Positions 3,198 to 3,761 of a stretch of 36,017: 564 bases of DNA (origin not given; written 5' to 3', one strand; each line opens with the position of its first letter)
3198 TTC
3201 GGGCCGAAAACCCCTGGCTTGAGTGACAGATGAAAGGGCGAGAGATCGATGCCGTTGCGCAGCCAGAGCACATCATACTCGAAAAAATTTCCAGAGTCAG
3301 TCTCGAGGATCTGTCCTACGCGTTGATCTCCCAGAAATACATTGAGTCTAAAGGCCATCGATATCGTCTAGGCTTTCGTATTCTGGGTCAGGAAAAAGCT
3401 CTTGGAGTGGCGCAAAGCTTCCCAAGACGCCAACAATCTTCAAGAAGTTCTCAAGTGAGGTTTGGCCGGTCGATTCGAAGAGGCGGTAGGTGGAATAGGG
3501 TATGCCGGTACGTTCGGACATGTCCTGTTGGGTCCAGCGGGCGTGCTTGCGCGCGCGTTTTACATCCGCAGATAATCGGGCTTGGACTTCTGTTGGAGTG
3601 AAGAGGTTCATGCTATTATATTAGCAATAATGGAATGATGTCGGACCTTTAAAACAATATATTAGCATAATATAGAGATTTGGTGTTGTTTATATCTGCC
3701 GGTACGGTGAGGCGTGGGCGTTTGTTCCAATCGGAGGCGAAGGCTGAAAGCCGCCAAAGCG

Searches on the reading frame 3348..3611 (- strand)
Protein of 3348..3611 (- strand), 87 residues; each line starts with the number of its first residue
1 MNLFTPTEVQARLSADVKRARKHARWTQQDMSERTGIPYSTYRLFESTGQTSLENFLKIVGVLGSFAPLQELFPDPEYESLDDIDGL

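Call 10: search_protein_families(library=pfam, proteins=[window:3348-3611:-], max_evalue=0.01)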
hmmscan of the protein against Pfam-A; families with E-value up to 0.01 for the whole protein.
window:3348-3611:- (87 aa): 3 families
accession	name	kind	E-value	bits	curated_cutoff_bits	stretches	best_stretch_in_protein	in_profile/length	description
PF01381.28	HTH_3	-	2.5e-06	27.9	23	1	17-64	1-49/55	Helix-turn-helix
PF12844.13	HTH_19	-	0.0012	19.2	30.2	1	17-42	4-29/64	Helix-turn-helix domain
PF13560.12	HTH_31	-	0.0073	17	27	1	13-49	2-37/64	Helix-turn-helix domain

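Call 91: search_protein_families(library=ncbifam, proteins=[window:3348-3611:-], max_evalue=0.001)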
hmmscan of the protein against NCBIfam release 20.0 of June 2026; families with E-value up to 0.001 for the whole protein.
window:3348-3611:- (87 aa): 3 families
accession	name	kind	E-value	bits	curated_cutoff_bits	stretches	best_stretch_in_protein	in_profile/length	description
NF007271.0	PRK09726.1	equivalog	1.4e-05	25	79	1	12-64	12-65/88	type II toxin-antitoxin system antitoxin HipB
NF041951.1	phage_RstR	subfamily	2.2e-05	24.7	80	1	13-63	3-54/108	RstR family transcriptional repressor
TIGR03070.1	couple_hipB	subfamily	0.00012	22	71.65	1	13-64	3-55/58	type II toxin-antitoxin system Y4mF family antitoxin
